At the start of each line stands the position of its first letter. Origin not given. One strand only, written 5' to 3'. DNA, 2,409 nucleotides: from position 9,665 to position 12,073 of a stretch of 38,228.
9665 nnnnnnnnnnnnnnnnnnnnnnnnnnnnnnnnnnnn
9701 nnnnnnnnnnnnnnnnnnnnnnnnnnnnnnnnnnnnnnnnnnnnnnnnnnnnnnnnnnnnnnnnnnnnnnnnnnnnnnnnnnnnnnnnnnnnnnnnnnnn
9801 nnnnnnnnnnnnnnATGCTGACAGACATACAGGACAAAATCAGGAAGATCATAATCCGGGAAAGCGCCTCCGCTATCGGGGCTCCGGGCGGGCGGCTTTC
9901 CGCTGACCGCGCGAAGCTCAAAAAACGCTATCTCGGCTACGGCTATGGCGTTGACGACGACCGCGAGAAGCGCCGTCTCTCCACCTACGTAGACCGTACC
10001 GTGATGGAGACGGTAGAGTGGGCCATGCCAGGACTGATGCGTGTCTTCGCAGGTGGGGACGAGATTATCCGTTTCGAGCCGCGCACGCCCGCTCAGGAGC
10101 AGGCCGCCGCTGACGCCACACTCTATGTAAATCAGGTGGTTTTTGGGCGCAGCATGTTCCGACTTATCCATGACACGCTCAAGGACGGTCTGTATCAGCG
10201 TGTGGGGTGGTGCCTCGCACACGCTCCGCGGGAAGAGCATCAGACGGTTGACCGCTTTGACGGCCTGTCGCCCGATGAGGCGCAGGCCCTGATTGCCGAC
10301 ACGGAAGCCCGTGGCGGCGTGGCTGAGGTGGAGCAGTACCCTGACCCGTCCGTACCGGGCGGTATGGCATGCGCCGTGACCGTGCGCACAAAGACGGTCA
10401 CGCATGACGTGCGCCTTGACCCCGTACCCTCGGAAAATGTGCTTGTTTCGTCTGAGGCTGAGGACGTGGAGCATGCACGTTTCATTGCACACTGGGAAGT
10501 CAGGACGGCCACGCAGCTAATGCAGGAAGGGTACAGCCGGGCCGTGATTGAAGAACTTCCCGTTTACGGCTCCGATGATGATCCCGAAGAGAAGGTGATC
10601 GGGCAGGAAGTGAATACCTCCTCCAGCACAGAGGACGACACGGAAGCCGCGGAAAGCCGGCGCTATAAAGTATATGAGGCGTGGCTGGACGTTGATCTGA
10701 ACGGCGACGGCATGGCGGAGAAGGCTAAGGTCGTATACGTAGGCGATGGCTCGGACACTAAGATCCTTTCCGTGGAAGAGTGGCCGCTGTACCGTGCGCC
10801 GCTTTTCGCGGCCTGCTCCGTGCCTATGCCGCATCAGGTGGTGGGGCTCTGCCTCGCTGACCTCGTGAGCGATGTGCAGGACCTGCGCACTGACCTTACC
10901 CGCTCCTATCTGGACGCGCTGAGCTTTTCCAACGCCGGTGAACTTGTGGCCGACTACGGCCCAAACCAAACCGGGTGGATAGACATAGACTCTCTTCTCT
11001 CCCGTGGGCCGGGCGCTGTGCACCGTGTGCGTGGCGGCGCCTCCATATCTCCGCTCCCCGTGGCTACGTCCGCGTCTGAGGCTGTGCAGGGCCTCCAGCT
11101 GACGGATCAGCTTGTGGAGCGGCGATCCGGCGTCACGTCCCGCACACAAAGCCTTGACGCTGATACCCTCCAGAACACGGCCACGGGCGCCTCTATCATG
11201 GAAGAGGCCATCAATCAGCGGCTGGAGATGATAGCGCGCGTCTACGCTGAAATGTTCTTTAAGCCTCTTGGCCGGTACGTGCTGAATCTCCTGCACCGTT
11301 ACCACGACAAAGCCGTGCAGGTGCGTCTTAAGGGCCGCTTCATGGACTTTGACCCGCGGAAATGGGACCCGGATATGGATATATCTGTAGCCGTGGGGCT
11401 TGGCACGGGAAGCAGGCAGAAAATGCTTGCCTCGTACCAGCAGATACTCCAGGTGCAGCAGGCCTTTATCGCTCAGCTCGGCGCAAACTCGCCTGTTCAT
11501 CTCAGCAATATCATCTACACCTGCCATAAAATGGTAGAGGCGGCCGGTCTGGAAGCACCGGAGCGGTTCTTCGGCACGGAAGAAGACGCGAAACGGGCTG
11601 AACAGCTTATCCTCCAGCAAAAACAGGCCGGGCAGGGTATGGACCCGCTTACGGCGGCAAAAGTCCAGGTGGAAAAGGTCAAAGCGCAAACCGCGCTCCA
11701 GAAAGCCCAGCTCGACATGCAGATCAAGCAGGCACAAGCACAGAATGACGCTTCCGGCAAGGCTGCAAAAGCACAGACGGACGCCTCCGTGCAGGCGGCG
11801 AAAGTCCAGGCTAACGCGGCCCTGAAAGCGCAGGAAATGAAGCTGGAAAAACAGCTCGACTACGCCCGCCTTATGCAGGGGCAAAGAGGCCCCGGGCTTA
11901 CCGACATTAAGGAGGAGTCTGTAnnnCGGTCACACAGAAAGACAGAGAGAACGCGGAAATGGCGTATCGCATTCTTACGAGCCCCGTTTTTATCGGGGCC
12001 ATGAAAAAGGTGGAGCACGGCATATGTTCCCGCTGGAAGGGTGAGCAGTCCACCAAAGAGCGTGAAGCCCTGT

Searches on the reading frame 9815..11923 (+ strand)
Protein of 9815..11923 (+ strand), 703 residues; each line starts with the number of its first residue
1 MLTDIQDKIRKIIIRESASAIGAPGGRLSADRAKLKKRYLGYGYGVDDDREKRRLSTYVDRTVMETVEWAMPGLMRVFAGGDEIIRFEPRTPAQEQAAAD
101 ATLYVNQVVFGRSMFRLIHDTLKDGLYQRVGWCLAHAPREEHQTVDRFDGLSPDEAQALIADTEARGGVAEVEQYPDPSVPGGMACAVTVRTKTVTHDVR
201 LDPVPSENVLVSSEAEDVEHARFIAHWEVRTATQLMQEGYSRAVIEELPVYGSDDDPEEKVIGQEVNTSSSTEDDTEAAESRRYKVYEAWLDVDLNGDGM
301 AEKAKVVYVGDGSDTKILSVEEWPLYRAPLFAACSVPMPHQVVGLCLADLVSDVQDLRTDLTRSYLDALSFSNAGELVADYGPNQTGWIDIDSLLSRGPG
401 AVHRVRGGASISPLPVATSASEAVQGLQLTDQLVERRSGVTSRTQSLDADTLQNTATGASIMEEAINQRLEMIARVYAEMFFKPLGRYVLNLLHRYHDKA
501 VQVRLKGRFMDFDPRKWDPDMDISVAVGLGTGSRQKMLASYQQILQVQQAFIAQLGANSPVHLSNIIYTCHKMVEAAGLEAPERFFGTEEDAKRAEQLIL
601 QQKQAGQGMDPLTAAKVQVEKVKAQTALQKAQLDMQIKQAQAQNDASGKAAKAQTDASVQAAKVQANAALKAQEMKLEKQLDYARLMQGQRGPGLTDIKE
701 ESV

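Call 43: search_dna_similar(query=window:9815-11923:+, collection=phages, mode=protein, max_evalue=1e-10, max_rows=15)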
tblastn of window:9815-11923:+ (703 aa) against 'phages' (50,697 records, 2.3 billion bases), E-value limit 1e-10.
Records with a match: 298; places in all: 300; records where one place covers at least 80% of the query: 185.
Best place of each record, by identity: <60% 298.
By first word of the organism name: Pseudomonas 105; Escherichia 94; Vibrio 19; Aeromonas 11; Proteus 8; Sulfitobacter 7; Salmonella 7; Caudoviricetes 6; Alteromonas 6; Rhizobium 5; and 18 more.
By host as written in the record: Escherichia coli 52; Pseudomonas aeruginosa 39; - 25; Pseudomonas aeruginosa PAO1 16; Aeromonas hydrophila 9; Pseudomonas sp. 7; Vibrio parahaemolyticus 7; Sulfitobacter sp. CB2047 6; and 88 more.
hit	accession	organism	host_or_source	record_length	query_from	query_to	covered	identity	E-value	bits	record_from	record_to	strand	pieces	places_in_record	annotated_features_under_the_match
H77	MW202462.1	Caudoviricetes sp.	Manatee Spring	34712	16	639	89%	33.2%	2e-84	298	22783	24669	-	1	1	head to tail connecting protein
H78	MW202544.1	Bacteriophage sp.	Manatee Spring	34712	16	639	89%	33.2%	2e-84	298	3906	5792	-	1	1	head to tail connecting protein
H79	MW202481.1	Caudoviricetes sp.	Manatee Spring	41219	30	654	89%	30.7%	2e-71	259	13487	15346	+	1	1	head to tail connecting protein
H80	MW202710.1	Caudoviricetes sp.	Manatee Spring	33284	56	689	90%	30.2%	4e-68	249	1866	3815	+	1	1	head to tail connecting protein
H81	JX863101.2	Pseudomonas phage UFV-P2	Pseudomonas fluorescens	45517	18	642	89%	30.0%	3e-67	246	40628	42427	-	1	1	portal protein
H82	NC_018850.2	Pseudomonas phage UFV-P2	Pseudomonas fluorescens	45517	18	642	89%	30.0%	3e-67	246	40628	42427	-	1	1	portal protein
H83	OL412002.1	Pseudomonas phage BroderSalsa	Pseudomonas sp. ERG2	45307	20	654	90%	28.4%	4e-65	240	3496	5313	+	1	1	portal protein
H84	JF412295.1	EBPR podovirus 2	-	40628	28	656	89%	28.6%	4e-45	180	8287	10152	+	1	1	gp17: portal protein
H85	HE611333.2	Pseudomonas phage tf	Pseudomonas putida PpG1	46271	28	643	88%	28.9%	1e-66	244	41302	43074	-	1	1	portal protein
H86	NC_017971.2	Pseudomonas phage tf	Pseudomonas putida PpG1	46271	28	643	88%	28.9%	1e-66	244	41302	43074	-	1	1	portal protein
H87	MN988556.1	Rhizobium phage RHph_I1_23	Rhizobium phaseoli I1_23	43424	18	644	89%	28.4%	5e-55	210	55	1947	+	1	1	portal protein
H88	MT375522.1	Methylophilales phage Venkman EXVC282S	Methylophilales bacterium H5P1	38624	20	636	88%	28.7%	1e-69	254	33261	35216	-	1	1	portal protein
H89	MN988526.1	Rhizobium phage RHph_N3_2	Rhizobium phaseoli N3_2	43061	18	644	89%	28.0%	2e-57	217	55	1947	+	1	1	portal protein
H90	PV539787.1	Pseudomonas phage phPSJM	Pseudomonas aeruginosa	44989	20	643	89%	28.0%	1e-59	224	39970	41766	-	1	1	portal protein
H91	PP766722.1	Pseudomonas phage Baskent_P1_112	Pseudomonas aeruginosa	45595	20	643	89%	28.0%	2e-59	223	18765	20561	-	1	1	portal (connector) protein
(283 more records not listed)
